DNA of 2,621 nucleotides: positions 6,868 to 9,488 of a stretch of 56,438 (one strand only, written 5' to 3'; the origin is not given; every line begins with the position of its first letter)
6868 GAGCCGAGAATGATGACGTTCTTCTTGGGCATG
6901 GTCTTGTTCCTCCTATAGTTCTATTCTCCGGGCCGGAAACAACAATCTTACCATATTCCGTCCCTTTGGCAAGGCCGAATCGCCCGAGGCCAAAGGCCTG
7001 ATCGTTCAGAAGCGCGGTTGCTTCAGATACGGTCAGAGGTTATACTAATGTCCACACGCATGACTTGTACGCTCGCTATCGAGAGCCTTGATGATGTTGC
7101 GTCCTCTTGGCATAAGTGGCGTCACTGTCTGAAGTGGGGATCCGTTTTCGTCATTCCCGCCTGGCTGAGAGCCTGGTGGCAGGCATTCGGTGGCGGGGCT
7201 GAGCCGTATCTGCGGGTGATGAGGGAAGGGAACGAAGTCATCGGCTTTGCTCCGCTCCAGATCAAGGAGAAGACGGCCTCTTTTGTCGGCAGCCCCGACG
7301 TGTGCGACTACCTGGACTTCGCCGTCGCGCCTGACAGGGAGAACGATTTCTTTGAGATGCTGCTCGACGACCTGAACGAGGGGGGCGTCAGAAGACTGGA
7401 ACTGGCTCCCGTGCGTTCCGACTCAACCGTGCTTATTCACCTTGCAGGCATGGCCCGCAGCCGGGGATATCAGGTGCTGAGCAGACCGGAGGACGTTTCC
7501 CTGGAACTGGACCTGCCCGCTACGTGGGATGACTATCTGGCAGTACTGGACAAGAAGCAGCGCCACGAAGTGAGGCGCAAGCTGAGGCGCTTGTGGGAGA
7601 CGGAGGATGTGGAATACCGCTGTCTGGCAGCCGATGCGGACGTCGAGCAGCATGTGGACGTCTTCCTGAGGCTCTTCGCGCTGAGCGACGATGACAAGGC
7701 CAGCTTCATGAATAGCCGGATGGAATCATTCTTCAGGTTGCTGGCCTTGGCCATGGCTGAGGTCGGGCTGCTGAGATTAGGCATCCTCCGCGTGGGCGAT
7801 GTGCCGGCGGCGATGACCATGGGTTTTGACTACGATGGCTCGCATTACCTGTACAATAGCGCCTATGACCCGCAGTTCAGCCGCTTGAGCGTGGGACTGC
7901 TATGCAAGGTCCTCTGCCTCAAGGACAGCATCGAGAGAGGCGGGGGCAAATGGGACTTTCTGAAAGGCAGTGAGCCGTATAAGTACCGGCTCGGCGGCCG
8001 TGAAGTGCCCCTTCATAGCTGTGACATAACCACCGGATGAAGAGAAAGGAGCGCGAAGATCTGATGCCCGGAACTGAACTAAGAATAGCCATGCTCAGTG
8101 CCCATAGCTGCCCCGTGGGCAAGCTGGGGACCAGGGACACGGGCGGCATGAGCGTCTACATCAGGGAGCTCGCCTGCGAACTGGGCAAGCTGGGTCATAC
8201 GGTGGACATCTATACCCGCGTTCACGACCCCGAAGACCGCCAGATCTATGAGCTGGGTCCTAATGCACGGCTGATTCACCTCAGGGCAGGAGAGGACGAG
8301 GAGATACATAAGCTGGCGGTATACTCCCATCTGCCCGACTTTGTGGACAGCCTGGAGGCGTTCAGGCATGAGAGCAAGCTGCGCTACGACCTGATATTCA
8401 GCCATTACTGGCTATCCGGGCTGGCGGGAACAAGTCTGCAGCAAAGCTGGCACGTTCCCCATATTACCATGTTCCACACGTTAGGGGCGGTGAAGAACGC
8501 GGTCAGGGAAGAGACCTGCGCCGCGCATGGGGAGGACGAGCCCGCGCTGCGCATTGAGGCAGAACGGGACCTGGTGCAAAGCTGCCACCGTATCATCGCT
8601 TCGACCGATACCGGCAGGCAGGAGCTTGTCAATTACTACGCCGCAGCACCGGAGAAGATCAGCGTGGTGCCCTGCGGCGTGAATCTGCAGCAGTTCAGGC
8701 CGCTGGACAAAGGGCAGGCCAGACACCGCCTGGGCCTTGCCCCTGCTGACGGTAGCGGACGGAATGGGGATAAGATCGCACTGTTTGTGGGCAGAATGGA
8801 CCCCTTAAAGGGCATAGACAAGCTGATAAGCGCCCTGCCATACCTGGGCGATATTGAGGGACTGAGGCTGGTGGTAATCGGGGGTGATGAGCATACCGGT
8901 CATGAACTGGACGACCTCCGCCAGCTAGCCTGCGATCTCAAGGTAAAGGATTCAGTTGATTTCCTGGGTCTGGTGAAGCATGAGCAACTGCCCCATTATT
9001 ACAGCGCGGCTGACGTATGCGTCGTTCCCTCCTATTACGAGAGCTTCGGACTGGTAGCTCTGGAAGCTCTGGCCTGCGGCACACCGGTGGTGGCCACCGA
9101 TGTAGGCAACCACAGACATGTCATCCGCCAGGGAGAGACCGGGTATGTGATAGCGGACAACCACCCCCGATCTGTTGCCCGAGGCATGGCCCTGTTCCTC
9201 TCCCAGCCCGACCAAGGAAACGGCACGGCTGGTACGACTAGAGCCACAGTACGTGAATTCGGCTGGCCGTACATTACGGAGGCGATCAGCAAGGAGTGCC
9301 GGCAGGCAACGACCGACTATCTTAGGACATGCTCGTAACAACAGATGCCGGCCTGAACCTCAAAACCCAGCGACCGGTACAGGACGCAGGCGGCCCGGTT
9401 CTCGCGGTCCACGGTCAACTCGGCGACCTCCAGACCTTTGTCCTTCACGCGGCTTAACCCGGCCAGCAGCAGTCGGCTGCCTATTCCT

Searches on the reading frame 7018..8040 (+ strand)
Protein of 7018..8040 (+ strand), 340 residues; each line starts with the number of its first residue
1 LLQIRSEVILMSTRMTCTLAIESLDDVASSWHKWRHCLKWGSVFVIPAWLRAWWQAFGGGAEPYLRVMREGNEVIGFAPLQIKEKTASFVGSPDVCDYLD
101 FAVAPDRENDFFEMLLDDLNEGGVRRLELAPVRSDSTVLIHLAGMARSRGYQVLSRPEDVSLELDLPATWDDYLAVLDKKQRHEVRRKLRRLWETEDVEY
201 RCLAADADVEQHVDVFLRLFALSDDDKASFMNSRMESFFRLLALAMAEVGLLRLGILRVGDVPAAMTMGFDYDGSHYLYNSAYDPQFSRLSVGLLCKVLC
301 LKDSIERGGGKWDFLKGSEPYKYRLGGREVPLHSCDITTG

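Call 36: search_protein_families(library=pfam, proteins=[window:7018-8040:+], max_evalue=0.000001)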
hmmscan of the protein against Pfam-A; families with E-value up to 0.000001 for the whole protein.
window:7018-8040:+ (340 aa): 1 family
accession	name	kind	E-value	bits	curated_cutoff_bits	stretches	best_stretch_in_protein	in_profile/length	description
PF13480.13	Acetyltransf_6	-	5.4e-30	104.9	22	1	179-322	1-142/143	Acetyltransferase (GNAT) domain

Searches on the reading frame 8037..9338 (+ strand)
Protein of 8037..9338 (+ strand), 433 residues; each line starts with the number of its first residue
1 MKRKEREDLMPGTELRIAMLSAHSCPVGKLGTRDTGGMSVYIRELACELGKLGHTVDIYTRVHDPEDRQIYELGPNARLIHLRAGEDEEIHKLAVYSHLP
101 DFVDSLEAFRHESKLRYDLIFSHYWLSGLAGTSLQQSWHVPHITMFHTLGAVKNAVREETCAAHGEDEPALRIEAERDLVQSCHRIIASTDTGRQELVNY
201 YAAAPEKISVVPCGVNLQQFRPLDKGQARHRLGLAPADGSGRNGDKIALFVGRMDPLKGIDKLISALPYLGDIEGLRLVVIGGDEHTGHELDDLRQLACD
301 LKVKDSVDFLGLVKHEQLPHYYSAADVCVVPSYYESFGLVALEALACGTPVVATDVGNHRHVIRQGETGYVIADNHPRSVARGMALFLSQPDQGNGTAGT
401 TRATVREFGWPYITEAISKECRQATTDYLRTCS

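Call 36: search_protein_families(library=pfam, proteins=[window:8037-9338:+], max_evalue=0.000001)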
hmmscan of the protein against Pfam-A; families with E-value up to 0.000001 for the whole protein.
window:8037-9338:+ (433 aa): 5 families
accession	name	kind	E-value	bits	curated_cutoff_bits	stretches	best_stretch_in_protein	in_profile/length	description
PF00534.26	Glycos_transf_1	-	5.4e-42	143.7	26.4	1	243-392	13-160/172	Glycosyl transferases group 1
PF13692.12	Glyco_trans_1_4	-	1.9e-34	119.4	27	1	246-388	2-140/142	Glycosyl transferases group 1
PF13439.12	Glyco_transf_4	-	1.2e-24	87.6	28.5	1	36-218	2-169/170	Glycosyltransferase Family 4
PF13579.12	Glyco_trans_4_4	-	2.5e-23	83.6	29.7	1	36-214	1-158/158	Glycosyl transferase 4-like domain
PF20706.3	GT4-conflict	-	1.3e-20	74.2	26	1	34-354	10-311/385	Family 4 Glycosyltransferase in conflict systems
